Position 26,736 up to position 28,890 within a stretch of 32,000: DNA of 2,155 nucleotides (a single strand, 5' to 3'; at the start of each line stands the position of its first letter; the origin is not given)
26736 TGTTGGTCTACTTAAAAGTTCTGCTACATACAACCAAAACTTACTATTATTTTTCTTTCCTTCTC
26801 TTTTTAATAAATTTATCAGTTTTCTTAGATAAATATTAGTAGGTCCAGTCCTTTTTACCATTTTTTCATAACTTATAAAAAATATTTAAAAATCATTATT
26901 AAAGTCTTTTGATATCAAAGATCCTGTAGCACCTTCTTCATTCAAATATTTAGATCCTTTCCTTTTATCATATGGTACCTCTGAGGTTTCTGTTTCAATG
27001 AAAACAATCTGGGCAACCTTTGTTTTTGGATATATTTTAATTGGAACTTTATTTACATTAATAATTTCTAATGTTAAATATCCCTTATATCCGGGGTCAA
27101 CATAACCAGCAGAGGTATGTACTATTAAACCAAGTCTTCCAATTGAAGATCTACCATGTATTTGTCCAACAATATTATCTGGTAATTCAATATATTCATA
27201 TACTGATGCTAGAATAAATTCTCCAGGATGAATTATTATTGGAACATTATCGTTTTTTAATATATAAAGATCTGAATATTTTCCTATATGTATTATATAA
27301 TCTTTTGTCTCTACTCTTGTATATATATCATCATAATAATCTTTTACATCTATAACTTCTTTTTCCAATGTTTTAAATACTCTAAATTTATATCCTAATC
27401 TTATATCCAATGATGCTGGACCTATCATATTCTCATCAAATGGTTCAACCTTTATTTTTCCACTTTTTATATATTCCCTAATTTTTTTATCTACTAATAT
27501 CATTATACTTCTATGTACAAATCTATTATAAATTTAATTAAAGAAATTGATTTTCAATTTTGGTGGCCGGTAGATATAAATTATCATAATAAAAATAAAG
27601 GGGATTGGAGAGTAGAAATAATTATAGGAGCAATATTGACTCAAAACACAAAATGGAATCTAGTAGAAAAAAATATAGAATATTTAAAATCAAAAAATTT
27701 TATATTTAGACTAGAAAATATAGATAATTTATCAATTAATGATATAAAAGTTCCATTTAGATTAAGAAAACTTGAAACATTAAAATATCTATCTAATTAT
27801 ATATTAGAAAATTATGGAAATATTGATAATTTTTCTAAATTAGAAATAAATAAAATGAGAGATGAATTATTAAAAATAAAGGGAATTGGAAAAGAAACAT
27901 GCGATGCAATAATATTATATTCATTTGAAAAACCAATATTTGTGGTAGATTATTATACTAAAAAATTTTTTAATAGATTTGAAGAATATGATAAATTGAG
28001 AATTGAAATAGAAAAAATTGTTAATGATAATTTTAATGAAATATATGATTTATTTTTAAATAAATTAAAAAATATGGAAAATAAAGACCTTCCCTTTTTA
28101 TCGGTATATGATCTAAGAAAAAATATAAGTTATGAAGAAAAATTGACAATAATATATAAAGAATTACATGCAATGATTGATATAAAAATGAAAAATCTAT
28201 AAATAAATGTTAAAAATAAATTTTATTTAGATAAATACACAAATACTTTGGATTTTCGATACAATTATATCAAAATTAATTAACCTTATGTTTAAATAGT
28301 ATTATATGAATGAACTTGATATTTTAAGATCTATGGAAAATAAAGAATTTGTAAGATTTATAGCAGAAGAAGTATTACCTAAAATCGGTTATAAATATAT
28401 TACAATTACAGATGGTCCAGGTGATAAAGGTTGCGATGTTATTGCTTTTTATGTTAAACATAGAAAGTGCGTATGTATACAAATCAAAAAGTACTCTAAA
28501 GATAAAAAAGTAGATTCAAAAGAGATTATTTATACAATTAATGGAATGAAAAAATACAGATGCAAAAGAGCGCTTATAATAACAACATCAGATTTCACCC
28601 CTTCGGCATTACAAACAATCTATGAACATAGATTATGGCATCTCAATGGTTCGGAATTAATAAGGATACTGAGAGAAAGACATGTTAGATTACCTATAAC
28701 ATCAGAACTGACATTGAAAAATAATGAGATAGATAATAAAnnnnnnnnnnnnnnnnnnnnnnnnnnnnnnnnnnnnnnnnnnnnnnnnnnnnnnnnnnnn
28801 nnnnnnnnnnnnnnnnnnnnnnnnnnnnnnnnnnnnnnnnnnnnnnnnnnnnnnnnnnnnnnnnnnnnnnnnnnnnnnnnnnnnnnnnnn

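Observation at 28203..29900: Orphan Mrr-nuclease / PepSY-like-repeat fusion, compositionally distinct, inserted between housekeeping genes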

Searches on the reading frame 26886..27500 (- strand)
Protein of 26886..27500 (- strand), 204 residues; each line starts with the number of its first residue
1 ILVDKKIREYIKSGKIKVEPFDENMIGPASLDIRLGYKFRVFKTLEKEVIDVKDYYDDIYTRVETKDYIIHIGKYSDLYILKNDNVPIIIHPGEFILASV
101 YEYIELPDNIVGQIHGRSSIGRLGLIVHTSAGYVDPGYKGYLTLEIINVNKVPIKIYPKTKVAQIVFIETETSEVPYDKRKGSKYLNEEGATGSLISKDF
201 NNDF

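Call 3: search_protein_families(library=pfam, proteins=[window:26886-27500:-], max_evalue=1)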
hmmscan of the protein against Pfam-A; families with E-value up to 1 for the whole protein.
window:26886-27500:- (204 aa): 5 families
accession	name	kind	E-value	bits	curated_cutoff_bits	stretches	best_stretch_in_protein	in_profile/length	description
PF22769.1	DCD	-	1.7e-44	152.1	27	1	1-169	1-152/153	dCTP deaminase-like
PF00692.24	dUTPase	-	5.7e-12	46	22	1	88-176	24-110/129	dUTPase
PF06559.16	DCD_N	-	8.1e-11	42.5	21.4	1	1-169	4-162/164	2'-deoxycytidine 5'-triphosphate deaminase (DCD) N-terminal domain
PF22569.1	DCD_C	-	0.0032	17.3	22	1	81-185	72-181/192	2'-deoxycytidine 5'-triphosphate deaminase (DCD), C-terminal domain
PF18688.6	DUF5638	-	0.13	13.1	39.8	1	40-79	24-64/104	Family of unknown function (DUF5638)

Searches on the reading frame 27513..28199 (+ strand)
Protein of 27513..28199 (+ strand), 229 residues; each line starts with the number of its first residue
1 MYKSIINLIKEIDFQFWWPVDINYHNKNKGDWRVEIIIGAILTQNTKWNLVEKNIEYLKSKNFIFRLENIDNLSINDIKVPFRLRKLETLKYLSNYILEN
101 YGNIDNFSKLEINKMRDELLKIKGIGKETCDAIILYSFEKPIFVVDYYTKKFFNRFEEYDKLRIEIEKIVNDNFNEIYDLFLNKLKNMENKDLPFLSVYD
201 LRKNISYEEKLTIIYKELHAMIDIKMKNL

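Call 3: search_protein_families(library=pfam, proteins=[window:27513-28199:+], max_evalue=1)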
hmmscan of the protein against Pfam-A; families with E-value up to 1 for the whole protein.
window:27513-28199:+ (229 aa): 4 families
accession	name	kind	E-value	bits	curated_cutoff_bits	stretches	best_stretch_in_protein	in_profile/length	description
PF00730.31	HhH-GPD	-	9.7e-06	26.3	26.2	1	38-171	1-103/108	HhH-GPD superfamily base excision DNA repair protein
PF00633.29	HHH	-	0.0016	18.6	24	1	116-136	10-30/30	Helix-hairpin-helix motif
PF14520.12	HHH_5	-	0.009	16.9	27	1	97-135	18-53/57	Helix-hairpin-helix domain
PF12826.13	HHH_2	-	0.024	15.3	27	1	96-136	18-54/64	Helix-hairpin-helix motif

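Call 4: search_protein_families(library=padloc, proteins=[window:27513-28199:+], max_evalue=1)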
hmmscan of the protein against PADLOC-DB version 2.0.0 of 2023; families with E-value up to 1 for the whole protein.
window:27513-28199:+ (229 aa): 1 family
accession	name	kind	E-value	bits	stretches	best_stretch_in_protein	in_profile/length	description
PDLC03398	REase_II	-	2.5e-05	22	1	28-156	31-154/221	Type II nicking endonuclease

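Call 5: search_protein_families(library=ncbifam, proteins=[window:27513-28199:+], max_evalue=1)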
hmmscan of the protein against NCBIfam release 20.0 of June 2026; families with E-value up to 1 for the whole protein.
window:27513-28199:+ (229 aa): 6 families
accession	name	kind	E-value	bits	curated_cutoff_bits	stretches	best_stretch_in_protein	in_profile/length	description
NF010494.0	PRK13913.1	equivalog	1.2e-25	90.7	192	1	13-185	22-195/220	3-methyladenine DNA glycosylase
TIGR01083.1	nth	equivalog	3.7e-05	23.5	211.7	1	81-157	78-147/192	endonuclease III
TIGR00588.1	ogg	subfamily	0.0016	17.6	397.85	1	105-159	208-263/310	8-oxoguanine DNA-glycosylase (ogg)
TIGR01084.1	mutY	equivalog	0.0022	17.6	286.5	1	111-173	101-165/277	A/G-specific adenine glycosylase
NF053634.1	MonDNAglycDR2438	equivalog_domain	0.0068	16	400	1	103-158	94-149/219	monofunctional DNA glycosylase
TIGR00608.1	radc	subfamily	0.021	14.6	133.85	1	86-129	30-72/218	RadC family protein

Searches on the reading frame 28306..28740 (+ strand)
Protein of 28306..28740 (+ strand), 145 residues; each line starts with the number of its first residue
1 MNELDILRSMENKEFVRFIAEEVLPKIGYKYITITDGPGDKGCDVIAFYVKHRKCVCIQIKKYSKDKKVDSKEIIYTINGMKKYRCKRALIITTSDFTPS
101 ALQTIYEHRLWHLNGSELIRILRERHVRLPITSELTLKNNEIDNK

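Call 47: search_solved_structures(query=window:28306-28740:+, max_evalue=0.01, show_alignments=2)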
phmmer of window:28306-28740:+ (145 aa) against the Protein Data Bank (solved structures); distinct sequences matched with E-value up to 0.01: 0.
